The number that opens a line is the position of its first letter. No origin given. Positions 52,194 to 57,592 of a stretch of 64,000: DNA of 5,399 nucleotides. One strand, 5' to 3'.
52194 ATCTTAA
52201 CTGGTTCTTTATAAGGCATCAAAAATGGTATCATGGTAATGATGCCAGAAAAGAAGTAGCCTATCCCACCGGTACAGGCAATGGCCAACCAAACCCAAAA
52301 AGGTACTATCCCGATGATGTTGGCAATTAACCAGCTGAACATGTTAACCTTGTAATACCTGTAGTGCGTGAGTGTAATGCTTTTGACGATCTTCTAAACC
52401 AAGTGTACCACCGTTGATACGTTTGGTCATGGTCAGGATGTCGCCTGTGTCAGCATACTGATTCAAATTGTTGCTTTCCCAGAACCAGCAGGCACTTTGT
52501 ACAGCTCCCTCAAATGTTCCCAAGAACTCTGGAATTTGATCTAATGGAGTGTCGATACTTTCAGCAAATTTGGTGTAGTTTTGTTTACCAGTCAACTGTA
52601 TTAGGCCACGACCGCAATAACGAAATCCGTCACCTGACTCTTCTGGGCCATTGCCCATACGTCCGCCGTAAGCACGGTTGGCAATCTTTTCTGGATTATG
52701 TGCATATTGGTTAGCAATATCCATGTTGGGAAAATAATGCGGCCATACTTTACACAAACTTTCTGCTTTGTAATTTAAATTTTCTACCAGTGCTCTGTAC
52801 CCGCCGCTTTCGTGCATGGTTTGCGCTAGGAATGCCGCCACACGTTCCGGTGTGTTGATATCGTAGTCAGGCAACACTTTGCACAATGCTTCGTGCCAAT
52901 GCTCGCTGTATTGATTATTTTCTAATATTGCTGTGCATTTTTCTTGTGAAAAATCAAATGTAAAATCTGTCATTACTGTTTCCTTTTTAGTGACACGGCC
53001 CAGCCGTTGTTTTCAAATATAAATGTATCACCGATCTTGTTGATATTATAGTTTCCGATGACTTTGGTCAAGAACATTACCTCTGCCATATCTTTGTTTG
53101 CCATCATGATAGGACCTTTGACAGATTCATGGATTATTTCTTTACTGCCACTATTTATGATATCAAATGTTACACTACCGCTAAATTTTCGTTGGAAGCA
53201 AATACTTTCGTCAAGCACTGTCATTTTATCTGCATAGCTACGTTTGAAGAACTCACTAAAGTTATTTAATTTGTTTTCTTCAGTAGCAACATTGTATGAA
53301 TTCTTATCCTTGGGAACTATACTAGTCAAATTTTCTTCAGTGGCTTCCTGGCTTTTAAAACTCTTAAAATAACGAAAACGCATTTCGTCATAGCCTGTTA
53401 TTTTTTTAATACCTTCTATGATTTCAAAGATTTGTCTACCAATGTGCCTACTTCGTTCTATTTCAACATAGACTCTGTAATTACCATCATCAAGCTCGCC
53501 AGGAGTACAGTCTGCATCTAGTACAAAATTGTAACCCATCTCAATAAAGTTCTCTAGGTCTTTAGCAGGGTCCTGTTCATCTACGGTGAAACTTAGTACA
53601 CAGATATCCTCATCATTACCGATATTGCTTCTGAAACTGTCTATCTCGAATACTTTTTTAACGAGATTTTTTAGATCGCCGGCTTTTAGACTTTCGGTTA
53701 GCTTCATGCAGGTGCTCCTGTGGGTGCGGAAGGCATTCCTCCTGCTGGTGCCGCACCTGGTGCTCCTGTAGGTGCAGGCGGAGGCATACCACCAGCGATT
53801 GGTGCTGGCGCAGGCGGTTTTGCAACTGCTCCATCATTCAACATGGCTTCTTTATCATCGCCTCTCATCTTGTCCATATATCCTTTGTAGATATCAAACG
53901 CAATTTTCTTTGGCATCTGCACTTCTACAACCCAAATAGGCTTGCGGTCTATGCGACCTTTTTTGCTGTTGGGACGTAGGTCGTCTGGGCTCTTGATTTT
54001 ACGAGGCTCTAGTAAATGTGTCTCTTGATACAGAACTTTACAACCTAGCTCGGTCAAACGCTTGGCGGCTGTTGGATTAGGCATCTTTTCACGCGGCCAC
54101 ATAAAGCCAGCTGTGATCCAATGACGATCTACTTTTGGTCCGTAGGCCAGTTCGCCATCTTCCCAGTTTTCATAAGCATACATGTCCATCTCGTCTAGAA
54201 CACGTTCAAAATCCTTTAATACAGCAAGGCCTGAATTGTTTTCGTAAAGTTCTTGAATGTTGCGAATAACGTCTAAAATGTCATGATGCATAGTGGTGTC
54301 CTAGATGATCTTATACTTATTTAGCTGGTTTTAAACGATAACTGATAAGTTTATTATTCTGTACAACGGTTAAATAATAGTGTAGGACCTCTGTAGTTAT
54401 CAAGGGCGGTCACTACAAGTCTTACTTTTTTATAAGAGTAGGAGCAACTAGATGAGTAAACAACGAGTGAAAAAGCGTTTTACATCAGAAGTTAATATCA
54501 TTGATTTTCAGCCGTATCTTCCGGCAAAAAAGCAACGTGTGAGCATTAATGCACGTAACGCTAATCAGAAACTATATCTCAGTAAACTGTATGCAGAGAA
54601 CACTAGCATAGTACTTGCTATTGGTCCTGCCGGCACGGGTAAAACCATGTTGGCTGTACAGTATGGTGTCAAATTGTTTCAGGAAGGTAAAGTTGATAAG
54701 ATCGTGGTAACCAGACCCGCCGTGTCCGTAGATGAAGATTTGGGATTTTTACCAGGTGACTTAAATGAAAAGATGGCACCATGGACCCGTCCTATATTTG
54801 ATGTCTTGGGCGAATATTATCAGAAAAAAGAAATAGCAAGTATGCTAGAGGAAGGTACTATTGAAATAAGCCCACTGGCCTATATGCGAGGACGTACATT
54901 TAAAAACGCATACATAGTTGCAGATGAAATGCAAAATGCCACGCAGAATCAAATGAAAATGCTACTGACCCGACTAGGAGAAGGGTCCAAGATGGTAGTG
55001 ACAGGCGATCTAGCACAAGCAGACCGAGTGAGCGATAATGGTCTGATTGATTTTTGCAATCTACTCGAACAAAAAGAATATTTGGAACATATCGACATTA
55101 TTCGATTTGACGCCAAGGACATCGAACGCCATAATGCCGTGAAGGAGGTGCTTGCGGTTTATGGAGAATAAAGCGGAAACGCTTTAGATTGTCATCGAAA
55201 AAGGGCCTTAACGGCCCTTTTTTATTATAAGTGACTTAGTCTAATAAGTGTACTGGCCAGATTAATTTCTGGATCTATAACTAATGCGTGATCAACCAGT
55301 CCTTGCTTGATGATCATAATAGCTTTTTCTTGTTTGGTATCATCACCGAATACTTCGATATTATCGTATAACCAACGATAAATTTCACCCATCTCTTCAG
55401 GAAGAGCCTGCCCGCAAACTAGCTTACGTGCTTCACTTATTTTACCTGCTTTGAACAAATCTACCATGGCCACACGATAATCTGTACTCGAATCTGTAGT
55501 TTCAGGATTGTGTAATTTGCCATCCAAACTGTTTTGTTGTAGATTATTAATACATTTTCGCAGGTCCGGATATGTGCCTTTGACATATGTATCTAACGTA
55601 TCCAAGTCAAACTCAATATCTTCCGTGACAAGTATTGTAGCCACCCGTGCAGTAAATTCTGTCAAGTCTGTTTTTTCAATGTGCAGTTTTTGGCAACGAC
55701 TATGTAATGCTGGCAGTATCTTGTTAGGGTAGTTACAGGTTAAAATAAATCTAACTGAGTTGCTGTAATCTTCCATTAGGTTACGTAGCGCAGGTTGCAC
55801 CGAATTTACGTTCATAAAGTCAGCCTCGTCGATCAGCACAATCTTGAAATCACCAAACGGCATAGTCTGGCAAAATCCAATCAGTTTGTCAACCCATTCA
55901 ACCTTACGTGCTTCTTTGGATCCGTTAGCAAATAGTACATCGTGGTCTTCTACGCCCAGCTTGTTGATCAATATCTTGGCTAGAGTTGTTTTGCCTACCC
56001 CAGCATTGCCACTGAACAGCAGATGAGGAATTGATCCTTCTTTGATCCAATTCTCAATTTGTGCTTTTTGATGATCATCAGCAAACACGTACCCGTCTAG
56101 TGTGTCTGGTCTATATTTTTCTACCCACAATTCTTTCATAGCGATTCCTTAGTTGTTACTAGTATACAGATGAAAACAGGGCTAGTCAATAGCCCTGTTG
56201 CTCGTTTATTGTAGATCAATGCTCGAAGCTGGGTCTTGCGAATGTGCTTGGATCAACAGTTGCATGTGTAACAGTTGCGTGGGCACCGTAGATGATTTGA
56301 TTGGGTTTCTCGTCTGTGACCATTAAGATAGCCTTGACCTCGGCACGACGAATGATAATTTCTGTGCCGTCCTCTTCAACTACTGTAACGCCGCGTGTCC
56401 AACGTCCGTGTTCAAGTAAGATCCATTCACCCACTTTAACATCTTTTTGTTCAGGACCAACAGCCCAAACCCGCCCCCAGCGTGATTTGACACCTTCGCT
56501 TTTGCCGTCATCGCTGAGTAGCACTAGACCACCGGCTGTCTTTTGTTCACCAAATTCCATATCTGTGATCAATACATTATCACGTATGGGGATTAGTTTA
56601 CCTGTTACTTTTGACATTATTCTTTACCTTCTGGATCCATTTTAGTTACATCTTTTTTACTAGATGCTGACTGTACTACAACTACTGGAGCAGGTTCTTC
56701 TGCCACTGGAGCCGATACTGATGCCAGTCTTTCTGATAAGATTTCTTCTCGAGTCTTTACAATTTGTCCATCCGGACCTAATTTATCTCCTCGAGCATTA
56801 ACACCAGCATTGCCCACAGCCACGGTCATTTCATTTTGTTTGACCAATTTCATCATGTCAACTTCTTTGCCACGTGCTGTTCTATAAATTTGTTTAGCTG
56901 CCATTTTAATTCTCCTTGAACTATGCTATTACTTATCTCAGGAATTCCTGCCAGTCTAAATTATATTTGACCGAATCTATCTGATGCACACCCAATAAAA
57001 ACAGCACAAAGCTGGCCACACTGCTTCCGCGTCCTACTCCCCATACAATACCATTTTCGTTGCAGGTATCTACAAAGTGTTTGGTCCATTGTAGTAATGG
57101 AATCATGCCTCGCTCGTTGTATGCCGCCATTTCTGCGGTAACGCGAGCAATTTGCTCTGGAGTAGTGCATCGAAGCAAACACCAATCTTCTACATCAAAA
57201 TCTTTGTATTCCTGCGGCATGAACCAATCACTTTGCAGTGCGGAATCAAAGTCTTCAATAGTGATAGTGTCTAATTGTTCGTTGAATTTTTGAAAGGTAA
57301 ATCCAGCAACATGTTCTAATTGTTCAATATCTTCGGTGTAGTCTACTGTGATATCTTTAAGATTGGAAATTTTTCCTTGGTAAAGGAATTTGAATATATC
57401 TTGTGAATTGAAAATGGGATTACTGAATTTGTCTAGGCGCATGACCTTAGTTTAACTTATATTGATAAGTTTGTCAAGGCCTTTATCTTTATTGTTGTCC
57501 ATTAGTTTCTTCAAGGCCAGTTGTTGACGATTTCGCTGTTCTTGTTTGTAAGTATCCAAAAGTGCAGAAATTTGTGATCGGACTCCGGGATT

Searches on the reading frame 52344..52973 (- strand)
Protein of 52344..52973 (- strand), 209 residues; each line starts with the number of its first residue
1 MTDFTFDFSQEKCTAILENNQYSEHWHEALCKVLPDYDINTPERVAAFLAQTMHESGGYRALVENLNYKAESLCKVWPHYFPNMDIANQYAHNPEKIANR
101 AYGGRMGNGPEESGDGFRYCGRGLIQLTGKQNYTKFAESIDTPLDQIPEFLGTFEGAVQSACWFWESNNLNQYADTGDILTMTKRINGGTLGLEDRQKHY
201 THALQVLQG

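Call 9: search_protein_families(library=phrogs, proteins=[window:52344-52973:-], max_evalue=0.001)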
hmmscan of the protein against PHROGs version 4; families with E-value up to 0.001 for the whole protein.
window:52344-52973:- (209 aa): 8 families
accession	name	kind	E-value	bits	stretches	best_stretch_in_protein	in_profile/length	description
phrog_181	-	lysis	8.2e-78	264.1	1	19-208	344-531/769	endolysin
phrog_26317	-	unknown function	1.4e-34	119.6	1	90-208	3-118/119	-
phrog_9506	-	lysis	2.4e-32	113.9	2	99-206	69-192/330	endolysin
phrog_14712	-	moron, auxiliary metabolic gene and host takeover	4.4e-30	106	1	98-207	70-187/322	chitinase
phrog_317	-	lysis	1.4e-18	68.3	1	24-204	210-356/492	endolysin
phrog_1519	-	lysis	1.9e-16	61.3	1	27-206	220-379/502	endolysin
phrog_3201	-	tail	4.4e-14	52.1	1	45-204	2039-2202/2408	tail fiber protein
phrog_34417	-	unknown function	1.3e-12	48.5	1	101-199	75-187/326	-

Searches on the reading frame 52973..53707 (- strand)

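Call 9: search_protein_families(library=phrogs, proteins=[window:52973-53707:-], max_evalue=0.001)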
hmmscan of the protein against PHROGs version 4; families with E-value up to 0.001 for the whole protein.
window:52973-53707:- (244 aa): 1 family
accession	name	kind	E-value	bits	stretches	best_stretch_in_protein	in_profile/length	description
phrog_13138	-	head and packaging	3.5e-21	77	1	2-238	5-224/227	virion structural protein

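Call 24: search_protein_families(library=pfam, proteins=[window:52973-53707:-], max_evalue=0.01)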
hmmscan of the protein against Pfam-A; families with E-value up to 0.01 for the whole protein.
window:52973-53707:- (244 aa): 0 families

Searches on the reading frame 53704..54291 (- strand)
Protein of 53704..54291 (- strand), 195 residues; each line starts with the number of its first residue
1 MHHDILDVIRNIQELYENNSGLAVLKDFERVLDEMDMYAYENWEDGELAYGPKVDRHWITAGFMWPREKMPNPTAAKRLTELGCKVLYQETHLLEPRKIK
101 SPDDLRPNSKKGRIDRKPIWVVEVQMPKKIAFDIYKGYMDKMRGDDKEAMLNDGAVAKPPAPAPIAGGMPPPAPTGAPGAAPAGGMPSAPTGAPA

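Call 9: search_protein_families(library=phrogs, proteins=[window:53704-54291:-], max_evalue=0.001)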
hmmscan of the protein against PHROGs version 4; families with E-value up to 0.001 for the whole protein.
window:53704-54291:- (195 aa): 1 family
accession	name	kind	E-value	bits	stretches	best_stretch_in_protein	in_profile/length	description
phrog_12928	-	head and packaging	1.6e-27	97.4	1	8-130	6-135/186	virion structural protein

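Call 24: search_protein_families(library=pfam, proteins=[window:53704-54291:-], max_evalue=0.01)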
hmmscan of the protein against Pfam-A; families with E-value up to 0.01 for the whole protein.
window:53704-54291:- (195 aa): 0 families

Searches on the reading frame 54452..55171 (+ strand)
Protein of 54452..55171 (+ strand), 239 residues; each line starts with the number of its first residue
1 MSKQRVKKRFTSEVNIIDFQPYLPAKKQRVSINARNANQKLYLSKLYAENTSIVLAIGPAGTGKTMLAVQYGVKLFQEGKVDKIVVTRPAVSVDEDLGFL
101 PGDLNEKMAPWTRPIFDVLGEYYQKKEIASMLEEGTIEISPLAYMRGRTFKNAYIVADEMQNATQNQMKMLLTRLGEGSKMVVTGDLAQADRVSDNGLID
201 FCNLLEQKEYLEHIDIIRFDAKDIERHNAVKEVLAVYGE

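Call 10: search_protein_families(library=phrogs, proteins=[window:54452-55171:+], max_evalue=0.001)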
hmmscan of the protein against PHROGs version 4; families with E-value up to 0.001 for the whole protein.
window:54452-55171:+ (239 aa): 3 families
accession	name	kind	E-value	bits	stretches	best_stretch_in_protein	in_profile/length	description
phrog_170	-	other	3.3e-77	261.1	1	25-238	66-278/323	PhoH-like phosphate starvation-inducible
phrog_2765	-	other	2.6e-51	175.9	1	26-216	226-427/443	PhoH-like phosphate starvation-inducible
phrog_32482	-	other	6.9e-21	75.5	1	61-236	405-582/589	PhoH-like phosphate starvation-inducible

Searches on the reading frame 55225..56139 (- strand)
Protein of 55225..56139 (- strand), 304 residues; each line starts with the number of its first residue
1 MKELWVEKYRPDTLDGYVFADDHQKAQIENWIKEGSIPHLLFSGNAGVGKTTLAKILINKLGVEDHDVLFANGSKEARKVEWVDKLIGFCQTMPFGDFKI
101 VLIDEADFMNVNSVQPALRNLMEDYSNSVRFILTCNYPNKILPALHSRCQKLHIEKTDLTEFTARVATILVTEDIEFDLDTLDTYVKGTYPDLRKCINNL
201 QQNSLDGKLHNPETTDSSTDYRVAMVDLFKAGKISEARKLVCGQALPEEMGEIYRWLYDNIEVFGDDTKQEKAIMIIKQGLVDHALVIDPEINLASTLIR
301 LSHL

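Call 6: search_protein_families(library=phrogs, proteins=[window:55225-56139:-], max_evalue=0.01)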
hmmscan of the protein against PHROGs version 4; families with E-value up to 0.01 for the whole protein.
window:55225-56139:- (304 aa): 15 families
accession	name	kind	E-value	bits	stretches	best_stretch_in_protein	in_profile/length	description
phrog_168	-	DNA, RNA and nucleotide metabolism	8e-77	260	1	2-301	8-307/314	clamp loader of DNA polymerase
phrog_5846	-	DNA, RNA and nucleotide metabolism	5e-30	106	1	6-202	7-201/380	clamp loader of DNA polymerase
phrog_11838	-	DNA, RNA and nucleotide metabolism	2.7e-25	90.4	1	3-262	5-267/420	clamp loader of DNA polymerase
phrog_325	-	DNA, RNA and nucleotide metabolism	4.6e-06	26.2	1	22-65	473-520/986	Dda-like helicase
phrog_3757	-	unknown function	1.8e-05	25.3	0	39-63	128-152/367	-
phrog_50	-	DNA, RNA and nucleotide metabolism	4.1e-05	23.8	1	26-70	358-402/570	DnaC-like helicase loader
phrog_9172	-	unknown function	0.003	17.5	0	22-64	91-134/509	-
phrog_139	-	other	0.0035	17.8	0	41-64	87-110/342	deoxynucleoside monophosphate kinase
phrog_2376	-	other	0.0039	17.6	1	28-153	65-184/363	ATPase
phrog_4412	-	DNA, RNA and nucleotide metabolism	0.0049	16.2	1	21-80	332-388/743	exonuclease V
phrog_6841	-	unknown function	0.0058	16.5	0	17-84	35-101/470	-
phrog_296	-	integration and excision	0.0061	16.3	0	41-60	322-341/626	DNA transposition protein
phrog_1815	-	other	0.0071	17.6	0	40-66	6-32/197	guanylate kinase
phrog_10401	-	other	0.0072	16.1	0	25-63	448-486/667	ATPase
phrog_7485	-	unknown function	0.0094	15.9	0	40-109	230-289/430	-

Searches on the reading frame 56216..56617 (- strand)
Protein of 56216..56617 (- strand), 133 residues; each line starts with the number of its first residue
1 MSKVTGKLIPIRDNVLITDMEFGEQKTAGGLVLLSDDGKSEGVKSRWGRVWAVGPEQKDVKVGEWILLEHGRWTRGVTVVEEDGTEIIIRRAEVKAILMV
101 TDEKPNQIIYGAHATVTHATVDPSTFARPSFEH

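Call 6: search_protein_families(library=phrogs, proteins=[window:56216-56617:-], max_evalue=0.01)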
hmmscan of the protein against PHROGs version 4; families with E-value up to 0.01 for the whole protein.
window:56216-56617:- (133 aa): 2 families
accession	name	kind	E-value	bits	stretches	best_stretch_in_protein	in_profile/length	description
phrog_931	-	head and packaging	3.6e-13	50.3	1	10-111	8-108/109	head morphogenesis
phrog_3188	-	other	2.7e-07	31.3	1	8-97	3-93/96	co-chaperonin GroES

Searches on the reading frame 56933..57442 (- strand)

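Call 6: search_protein_families(library=phrogs, proteins=[window:56933-57442:-], max_evalue=0.01)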
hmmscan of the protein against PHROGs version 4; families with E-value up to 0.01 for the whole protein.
window:56933-57442:- (169 aa): 5 families
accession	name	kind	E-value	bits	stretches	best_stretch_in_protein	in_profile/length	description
phrog_11127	-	DNA, RNA and nucleotide metabolism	2.2e-37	129.7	1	11-169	17-171/171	DNA polymerase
phrog_405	-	DNA, RNA and nucleotide metabolism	5.8e-09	35.3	1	94-162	361-429/1190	DNA polymerase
phrog_7513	-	unknown function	1.9e-05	24.7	1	119-163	394-439/461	-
phrog_11165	-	DNA, RNA and nucleotide metabolism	3.7e-05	22.9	1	90-168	33-111/782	DNA polymerase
phrog_13169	-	DNA, RNA and nucleotide metabolism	3.9e-05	23.7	1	97-168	338-409/463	DNA polymerase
